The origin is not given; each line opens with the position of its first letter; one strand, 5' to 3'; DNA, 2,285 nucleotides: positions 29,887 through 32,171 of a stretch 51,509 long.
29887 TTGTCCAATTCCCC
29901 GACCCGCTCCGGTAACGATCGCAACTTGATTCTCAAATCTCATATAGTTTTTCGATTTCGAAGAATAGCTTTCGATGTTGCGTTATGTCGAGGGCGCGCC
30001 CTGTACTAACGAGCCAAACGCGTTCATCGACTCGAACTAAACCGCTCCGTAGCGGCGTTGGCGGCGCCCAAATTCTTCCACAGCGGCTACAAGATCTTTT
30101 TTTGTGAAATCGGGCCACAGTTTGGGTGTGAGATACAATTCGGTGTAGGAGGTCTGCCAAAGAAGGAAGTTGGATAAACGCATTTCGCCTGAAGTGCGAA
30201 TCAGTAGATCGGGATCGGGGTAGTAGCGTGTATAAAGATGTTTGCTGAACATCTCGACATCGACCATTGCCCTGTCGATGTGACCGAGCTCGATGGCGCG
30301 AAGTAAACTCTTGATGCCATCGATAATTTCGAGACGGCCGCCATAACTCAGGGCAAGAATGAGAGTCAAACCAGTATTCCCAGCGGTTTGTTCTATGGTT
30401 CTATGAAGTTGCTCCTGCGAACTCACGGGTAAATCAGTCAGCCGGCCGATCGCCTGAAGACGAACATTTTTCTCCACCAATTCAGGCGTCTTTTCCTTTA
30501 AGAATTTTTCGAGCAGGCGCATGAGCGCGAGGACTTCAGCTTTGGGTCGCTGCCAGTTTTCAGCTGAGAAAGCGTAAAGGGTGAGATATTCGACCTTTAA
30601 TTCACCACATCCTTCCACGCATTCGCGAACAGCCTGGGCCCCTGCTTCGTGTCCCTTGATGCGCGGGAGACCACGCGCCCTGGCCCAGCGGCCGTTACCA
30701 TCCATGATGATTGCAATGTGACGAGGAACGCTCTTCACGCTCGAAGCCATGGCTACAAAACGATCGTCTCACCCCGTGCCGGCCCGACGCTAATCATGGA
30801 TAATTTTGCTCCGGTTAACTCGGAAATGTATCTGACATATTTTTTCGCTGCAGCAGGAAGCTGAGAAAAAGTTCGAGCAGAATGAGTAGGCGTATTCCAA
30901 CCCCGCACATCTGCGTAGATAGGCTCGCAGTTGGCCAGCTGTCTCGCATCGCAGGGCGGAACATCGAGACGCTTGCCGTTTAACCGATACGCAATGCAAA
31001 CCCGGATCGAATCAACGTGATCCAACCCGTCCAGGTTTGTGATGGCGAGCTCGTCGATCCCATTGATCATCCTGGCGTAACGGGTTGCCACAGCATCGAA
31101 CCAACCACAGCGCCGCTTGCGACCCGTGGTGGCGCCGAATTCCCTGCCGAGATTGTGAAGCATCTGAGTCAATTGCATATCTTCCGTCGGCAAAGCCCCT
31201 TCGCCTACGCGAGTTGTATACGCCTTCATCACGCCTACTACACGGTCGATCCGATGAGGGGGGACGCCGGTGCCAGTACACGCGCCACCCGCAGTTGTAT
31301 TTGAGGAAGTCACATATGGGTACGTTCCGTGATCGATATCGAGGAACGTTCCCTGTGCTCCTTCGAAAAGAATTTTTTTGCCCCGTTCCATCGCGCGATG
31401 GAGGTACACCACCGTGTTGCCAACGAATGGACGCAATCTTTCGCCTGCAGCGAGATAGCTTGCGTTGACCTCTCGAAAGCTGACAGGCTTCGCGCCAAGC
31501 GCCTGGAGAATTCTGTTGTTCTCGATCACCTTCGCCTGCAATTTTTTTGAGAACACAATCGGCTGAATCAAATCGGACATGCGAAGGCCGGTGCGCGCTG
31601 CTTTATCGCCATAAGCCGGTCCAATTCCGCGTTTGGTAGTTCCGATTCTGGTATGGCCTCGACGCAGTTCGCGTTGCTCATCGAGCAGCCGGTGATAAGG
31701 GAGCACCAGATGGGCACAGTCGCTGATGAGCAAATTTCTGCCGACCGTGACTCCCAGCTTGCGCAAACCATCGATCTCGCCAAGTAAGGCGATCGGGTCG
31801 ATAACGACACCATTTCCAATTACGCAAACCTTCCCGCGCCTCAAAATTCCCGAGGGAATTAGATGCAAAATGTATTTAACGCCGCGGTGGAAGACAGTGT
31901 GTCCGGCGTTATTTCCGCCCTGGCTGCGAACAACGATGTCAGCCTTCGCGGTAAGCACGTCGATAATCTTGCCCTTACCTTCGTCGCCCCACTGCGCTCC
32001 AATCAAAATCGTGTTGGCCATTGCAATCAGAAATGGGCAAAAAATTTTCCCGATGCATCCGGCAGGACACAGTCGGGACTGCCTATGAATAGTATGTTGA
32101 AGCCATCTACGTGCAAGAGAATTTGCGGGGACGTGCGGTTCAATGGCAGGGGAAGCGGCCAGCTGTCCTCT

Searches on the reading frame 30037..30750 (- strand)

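Call 36: search_protein_families(library=pfam, proteins=[window:30037-30750:-], max_evalue=0.001)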
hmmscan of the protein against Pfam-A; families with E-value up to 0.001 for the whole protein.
window:30037-30750:- (237 aa): 1 family
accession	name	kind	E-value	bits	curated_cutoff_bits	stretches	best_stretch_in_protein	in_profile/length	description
PF01255.24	Prenyltransf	-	2.2e-83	279.5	27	1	15-235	1-219/219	Putative undecaprenyl diphosphate synthase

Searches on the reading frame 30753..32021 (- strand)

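Call 36: search_protein_families(library=pfam, proteins=[window:30753-32021:-], max_evalue=0.001)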
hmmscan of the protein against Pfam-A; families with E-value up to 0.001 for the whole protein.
window:30753-32021:- (422 aa): 1 family
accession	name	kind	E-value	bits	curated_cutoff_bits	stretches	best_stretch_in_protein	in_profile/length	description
PF00709.27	Adenylsucc_synt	-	1.5e-176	587.7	27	1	5-420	1-416/416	Adenylosuccinate synthetase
